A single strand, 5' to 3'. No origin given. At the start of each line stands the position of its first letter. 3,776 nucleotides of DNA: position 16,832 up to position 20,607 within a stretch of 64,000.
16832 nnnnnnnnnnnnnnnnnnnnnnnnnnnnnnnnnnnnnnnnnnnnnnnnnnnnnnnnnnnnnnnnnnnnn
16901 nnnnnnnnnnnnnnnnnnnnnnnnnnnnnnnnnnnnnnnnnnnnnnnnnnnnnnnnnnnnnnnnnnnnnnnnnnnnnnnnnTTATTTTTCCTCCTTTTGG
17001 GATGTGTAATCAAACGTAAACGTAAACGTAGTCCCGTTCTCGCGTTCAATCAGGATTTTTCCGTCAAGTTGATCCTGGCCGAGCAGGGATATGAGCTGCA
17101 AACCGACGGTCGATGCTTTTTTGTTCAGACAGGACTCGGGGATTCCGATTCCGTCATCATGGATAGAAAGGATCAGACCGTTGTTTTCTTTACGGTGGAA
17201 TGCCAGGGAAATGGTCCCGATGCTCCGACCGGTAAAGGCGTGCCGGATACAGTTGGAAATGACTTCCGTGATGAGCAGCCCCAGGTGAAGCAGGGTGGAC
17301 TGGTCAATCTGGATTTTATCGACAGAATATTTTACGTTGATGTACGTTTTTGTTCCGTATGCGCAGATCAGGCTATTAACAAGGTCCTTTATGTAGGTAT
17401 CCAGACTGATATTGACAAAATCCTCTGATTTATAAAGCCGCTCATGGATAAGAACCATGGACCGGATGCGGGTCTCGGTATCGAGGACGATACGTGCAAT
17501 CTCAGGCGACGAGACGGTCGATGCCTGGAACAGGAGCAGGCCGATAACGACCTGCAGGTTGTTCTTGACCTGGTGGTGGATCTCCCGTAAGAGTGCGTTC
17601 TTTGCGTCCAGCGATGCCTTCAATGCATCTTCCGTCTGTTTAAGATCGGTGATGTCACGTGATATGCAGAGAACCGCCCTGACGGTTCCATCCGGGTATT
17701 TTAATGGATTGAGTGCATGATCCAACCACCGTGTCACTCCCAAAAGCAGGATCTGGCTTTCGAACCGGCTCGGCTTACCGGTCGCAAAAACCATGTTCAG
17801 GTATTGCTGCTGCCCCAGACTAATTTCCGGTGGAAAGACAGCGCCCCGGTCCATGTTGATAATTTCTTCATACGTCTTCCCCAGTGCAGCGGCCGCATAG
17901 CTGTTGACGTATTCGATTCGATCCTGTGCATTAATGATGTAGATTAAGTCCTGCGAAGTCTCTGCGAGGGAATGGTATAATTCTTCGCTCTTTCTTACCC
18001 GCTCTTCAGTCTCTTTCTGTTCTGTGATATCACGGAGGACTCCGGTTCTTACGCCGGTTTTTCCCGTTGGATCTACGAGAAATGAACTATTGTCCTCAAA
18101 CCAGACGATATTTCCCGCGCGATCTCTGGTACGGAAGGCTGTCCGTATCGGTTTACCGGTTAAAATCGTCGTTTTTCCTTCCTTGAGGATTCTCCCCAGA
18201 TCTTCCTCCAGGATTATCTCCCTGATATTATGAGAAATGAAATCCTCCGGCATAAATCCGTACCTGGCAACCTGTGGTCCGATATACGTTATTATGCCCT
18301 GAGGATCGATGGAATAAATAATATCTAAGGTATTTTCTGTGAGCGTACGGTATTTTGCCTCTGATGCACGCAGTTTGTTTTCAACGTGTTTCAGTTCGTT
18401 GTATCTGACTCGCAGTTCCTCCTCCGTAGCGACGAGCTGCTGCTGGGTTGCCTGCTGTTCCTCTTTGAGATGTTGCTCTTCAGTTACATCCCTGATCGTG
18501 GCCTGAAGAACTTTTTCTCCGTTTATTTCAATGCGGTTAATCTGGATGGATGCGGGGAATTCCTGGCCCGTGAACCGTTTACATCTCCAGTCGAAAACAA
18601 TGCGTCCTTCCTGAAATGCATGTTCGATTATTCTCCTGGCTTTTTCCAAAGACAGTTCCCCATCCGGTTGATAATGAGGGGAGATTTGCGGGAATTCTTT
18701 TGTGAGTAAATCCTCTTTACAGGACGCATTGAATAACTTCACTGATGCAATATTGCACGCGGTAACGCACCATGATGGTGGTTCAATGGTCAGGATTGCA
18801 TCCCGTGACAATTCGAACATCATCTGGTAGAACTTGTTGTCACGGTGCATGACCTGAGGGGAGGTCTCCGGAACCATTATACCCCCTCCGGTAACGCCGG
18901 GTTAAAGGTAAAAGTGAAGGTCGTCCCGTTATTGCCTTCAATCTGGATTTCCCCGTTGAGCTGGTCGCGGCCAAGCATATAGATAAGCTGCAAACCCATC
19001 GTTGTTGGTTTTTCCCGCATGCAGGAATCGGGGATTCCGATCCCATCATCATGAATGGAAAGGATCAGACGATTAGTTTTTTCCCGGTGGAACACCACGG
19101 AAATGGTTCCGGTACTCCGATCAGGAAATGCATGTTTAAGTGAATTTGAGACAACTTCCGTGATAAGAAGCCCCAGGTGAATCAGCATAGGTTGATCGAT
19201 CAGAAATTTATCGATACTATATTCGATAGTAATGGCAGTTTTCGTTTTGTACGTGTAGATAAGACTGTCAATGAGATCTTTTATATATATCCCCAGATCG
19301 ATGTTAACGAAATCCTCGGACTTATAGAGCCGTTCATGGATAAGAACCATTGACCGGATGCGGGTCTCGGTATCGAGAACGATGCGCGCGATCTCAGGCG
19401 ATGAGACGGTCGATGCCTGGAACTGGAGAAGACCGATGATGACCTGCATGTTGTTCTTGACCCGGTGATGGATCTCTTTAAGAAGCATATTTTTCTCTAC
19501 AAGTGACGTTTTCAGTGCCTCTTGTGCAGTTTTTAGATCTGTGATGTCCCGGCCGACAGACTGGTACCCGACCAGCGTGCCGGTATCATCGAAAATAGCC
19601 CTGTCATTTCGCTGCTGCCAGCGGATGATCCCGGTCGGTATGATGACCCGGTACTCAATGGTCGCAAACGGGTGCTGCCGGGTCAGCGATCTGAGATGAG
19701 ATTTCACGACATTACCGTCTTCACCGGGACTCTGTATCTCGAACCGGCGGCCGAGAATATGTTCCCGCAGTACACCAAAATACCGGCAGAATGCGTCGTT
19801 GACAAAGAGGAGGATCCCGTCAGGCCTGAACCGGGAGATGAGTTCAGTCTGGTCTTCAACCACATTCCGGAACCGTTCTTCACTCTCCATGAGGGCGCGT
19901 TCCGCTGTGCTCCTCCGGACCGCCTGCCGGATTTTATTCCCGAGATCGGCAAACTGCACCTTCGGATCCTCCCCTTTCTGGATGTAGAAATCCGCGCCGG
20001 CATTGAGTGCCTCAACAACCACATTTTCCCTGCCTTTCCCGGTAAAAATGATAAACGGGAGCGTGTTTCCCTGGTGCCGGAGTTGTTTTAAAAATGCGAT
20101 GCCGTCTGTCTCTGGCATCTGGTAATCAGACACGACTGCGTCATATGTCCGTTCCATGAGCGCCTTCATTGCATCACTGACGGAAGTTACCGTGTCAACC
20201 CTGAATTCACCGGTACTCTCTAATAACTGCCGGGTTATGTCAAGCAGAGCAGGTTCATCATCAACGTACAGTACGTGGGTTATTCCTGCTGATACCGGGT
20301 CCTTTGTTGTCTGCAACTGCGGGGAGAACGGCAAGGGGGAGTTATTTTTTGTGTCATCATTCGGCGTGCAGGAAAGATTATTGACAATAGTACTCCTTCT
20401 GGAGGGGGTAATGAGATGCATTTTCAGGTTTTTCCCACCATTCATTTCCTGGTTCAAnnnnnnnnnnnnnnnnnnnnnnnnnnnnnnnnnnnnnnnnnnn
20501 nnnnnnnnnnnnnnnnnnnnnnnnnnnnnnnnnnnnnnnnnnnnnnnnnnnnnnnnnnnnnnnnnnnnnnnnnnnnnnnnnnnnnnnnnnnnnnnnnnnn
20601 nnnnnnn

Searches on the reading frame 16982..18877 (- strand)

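Call 27: search_protein_families(library=pfam, proteins=[window:16982-18877:-], max_evalue=0.001)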
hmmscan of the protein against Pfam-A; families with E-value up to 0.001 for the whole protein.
window:16982-18877:- (631 aa): 8 families
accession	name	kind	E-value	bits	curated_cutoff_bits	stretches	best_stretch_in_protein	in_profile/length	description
PF08448.16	PAS_4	-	4.4e-23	82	23.1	2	306-413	2-109/110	PAS fold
PF07568.18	HisKA_2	-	1.6e-22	79.8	22.3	1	432-506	1-75/76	Histidine kinase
PF13426.13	PAS_9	-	9.1e-22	77.7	27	3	186-286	3-103/103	PAS domain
PF00989.32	PAS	-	7.8e-16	58.5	22.6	1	300-409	2-113/113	PAS fold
PF08447.18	PAS_3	-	3.1e-10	40.6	25.6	1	198-275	3-83/89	PAS fold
PF02518.31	HATPase_c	-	6e-10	40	26.4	1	531-624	5-109/111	Histidine kinase-, DNA gyrase B-, and HSP90-like ATPase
PF13188.13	PAS_8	-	2.1e-08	34.2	21.8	1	299-341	1-40/65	PAS domain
PF13581.12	HATPase_c_2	-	2.5e-05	24.7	27.4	1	521-586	21-86/127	Histidine kinase-like ATPase domain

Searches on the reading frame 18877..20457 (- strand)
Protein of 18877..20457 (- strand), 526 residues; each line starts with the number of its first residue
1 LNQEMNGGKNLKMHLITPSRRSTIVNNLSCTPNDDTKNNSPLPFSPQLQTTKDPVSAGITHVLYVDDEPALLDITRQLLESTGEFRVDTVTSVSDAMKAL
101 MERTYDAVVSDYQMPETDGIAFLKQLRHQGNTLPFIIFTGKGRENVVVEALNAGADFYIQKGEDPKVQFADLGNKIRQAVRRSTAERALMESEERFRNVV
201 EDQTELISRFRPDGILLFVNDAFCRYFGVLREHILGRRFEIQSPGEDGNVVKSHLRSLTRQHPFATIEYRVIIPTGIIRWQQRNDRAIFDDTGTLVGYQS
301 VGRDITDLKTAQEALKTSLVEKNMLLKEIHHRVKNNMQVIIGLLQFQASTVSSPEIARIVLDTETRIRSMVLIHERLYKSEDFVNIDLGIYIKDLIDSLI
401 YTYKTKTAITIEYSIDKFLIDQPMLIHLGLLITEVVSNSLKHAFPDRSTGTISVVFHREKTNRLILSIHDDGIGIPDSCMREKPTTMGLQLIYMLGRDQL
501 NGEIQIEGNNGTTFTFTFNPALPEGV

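Call 27: search_protein_families(library=pfam, proteins=[window:18877-20457:-], max_evalue=0.001)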
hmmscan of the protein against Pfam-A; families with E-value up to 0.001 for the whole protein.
window:18877-20457:- (526 aa): 9 families
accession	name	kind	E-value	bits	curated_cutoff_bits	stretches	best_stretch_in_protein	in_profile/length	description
PF00072.30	Response_reg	-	6.3e-25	88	30.2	1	62-165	1-103/111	Response regulator receiver domain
PF07568.18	HisKA_2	-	8.6e-25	87.1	22.3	1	328-402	1-75/76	Histidine kinase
PF02518.31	HATPase_c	-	5e-11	43.5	26.4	1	427-519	5-108/111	Histidine kinase-, DNA gyrase B-, and HSP90-like ATPase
PF13426.13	PAS_9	-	2.8e-10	40.8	27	1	212-307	9-103/103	PAS domain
PF08447.18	PAS_3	-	9e-08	32.7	25.6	1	217-301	2-88/89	PAS fold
PF08448.16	PAS_4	-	2.7e-07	31.2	23.1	1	211-309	12-109/110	PAS fold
PF00989.32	PAS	-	1.8e-06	28.4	22.6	1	194-305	1-113/113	PAS fold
PF13581.12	HATPase_c_2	-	9e-05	22.9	27.4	1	418-515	22-124/127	Histidine kinase-like ATPase domain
PF13188.13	PAS_8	-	0.00044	20.5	21.8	0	194-244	1-52/65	PAS domain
